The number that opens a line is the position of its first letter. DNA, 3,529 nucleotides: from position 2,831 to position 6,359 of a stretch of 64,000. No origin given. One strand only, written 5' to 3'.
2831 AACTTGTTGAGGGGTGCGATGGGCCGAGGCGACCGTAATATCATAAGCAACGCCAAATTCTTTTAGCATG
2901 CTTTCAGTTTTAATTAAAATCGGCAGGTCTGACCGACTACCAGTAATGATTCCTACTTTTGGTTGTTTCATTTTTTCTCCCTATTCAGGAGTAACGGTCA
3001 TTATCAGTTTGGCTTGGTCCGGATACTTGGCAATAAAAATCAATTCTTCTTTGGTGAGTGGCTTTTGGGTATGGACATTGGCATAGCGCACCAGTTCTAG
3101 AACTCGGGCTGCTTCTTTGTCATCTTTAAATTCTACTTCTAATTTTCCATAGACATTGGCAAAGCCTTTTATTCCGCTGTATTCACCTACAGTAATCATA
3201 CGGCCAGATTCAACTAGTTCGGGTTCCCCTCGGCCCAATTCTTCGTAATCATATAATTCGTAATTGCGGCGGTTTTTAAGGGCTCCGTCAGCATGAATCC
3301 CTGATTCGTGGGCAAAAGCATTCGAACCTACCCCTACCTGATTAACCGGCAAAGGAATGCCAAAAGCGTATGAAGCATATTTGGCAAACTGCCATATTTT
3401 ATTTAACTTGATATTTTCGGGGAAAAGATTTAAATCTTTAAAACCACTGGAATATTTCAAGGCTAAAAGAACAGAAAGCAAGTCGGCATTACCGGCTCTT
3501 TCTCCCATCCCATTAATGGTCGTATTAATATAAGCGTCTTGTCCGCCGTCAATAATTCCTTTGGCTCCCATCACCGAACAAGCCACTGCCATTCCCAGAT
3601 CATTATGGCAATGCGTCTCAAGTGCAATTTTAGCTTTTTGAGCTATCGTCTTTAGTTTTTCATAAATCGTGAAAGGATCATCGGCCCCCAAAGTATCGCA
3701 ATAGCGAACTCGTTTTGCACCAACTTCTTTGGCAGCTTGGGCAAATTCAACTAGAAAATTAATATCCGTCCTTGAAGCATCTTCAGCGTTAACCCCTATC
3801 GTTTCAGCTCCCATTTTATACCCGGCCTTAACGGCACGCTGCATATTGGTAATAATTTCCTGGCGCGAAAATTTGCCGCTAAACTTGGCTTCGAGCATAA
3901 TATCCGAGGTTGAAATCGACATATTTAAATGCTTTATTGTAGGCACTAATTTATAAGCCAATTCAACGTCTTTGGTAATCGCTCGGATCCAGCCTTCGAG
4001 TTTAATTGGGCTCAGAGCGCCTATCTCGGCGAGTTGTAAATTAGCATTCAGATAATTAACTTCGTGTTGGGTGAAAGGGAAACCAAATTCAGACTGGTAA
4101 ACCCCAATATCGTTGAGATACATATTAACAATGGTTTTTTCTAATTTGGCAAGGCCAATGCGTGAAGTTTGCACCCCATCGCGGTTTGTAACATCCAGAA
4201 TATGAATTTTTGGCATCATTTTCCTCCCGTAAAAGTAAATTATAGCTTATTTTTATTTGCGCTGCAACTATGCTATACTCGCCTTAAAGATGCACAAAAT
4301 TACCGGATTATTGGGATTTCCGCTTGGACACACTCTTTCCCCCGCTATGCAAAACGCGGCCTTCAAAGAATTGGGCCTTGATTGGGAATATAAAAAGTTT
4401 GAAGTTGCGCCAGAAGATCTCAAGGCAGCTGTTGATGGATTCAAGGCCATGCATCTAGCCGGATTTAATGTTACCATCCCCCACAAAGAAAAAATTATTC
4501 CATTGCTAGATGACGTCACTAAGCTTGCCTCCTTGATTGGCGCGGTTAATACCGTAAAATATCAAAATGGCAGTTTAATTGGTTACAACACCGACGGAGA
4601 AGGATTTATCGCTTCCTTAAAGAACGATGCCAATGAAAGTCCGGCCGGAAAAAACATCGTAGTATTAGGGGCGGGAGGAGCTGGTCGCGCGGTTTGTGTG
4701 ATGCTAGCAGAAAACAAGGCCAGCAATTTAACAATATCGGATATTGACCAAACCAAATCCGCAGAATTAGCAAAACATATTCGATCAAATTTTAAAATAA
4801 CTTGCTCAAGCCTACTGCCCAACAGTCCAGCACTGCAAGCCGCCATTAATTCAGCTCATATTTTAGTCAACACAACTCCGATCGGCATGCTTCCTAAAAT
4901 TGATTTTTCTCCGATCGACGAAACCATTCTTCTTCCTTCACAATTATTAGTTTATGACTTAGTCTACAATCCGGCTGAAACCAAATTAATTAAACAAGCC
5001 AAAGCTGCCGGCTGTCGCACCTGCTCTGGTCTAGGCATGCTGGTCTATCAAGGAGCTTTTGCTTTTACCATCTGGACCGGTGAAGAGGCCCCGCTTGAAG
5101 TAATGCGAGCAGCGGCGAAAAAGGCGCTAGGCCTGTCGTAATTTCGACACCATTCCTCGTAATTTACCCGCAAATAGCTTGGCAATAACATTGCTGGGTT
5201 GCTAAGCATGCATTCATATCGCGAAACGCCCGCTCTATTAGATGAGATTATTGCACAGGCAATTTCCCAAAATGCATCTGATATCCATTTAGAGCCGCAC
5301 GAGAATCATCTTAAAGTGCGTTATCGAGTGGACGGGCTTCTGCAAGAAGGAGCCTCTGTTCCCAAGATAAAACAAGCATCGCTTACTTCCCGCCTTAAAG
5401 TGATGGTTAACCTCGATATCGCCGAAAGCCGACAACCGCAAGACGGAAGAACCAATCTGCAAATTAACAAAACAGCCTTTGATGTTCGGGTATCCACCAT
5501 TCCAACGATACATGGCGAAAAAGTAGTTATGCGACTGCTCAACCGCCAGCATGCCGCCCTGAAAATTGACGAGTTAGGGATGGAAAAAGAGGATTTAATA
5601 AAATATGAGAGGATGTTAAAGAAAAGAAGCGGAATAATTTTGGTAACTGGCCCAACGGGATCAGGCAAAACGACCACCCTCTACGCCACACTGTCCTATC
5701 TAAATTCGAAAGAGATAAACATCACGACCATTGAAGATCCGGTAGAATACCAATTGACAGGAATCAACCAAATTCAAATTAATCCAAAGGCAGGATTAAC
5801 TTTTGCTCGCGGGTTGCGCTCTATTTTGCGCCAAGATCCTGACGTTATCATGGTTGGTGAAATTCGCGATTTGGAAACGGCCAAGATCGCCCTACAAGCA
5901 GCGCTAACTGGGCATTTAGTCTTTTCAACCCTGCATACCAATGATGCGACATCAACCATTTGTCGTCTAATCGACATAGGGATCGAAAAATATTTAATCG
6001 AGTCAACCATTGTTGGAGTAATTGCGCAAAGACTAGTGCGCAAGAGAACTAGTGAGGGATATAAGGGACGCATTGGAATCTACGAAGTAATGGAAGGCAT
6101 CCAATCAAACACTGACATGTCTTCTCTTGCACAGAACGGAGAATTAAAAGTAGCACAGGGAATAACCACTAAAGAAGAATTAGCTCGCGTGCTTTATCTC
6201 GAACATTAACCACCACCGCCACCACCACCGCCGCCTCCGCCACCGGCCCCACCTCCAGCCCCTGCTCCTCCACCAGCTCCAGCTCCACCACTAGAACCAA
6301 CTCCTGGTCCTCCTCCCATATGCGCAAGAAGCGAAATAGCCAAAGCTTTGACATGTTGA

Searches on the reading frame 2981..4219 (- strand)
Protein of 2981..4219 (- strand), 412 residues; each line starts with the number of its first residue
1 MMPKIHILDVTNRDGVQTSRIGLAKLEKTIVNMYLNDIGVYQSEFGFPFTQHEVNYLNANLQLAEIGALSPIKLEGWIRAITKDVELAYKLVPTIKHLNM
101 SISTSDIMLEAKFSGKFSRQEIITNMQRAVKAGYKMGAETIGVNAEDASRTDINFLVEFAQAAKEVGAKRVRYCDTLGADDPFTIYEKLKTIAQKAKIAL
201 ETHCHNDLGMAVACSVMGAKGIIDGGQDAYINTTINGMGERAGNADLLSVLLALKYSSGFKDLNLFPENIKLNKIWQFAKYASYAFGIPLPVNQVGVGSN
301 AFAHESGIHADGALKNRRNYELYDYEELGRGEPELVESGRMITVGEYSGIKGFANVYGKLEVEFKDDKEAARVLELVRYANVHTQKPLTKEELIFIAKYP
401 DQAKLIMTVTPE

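Call 59: search_protein_families(library=pfam, proteins=[window:2981-4219:-], max_evalue=0.00001)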
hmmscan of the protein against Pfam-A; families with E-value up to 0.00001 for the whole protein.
window:2981-4219:- (412 aa): 2 families
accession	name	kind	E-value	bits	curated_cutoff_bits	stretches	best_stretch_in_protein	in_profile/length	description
PF00682.25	HMGL-like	-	1e-45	156.7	29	1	4-279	1-257/260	HMGL-like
PF22617.1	HCS_D2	-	1.8e-10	41.5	27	1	297-371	2-69/82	Homocitrate synthase post-HMGL domain-like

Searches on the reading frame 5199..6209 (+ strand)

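Call 60: search_protein_families(library=pfam, proteins=[window:5199-6209:+], max_evalue=0.00001)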
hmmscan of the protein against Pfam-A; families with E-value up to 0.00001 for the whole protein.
window:5199-6209:+ (336 aa): 1 family
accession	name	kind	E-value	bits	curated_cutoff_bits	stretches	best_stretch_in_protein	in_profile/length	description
PF00437.27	T2SSE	-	1.9e-118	395.8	24.9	1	12-327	10-367/370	Type II/IV secretion system protein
